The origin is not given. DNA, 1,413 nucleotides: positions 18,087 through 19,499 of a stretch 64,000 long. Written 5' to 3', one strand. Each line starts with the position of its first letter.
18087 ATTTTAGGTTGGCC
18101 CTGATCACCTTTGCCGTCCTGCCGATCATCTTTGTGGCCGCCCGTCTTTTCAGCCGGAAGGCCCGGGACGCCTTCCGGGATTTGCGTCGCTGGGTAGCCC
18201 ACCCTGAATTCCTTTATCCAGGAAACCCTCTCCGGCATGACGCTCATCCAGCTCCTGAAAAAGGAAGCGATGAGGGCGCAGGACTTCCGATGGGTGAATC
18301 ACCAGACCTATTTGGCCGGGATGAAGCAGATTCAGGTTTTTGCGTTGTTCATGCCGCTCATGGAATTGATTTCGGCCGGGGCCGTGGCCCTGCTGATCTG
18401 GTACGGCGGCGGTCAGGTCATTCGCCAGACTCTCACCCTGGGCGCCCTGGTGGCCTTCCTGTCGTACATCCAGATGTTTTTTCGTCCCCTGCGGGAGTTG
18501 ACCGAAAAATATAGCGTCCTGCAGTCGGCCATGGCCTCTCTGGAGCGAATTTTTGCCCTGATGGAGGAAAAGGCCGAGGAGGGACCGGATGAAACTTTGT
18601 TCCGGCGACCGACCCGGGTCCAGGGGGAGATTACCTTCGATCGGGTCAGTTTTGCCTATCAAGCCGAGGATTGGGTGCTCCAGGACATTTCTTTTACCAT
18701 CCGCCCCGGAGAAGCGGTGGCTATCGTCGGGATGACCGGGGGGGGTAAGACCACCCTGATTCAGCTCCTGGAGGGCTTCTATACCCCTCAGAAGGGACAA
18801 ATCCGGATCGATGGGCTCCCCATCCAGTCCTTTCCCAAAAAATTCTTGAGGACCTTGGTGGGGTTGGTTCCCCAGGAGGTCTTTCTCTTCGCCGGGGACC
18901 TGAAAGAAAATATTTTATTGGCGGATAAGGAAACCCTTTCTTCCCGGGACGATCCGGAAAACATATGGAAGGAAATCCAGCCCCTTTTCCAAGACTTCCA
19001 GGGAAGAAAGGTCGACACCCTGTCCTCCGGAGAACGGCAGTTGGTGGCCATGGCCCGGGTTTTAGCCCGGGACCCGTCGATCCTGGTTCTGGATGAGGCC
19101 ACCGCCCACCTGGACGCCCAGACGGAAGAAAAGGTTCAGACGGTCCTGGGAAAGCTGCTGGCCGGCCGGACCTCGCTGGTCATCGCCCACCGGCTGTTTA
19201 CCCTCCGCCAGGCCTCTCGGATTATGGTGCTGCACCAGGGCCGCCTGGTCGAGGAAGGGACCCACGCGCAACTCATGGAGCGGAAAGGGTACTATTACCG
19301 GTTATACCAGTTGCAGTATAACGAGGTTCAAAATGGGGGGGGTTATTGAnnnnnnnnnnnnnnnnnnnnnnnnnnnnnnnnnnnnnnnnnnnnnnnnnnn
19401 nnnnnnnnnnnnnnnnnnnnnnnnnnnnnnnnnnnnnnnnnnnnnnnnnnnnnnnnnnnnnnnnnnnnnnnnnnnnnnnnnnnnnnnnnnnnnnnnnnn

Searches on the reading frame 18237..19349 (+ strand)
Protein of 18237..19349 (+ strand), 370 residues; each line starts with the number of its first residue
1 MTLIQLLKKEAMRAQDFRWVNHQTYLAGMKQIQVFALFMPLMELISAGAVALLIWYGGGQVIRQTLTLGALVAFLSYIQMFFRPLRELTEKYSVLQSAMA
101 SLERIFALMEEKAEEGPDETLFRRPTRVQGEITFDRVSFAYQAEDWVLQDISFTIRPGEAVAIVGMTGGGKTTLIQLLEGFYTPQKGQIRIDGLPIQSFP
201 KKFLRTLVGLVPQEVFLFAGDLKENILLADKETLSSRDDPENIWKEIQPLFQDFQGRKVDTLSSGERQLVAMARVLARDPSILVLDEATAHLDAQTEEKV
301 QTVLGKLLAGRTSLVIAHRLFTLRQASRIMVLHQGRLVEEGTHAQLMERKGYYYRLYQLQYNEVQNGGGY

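Call 30: find_encoding_contigs(protein=window:18237-19349:+, flank=10000, max_places=10)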
Protein window:18237-19349:+ (370 aa): no gene with exactly this product is on record in the collection.
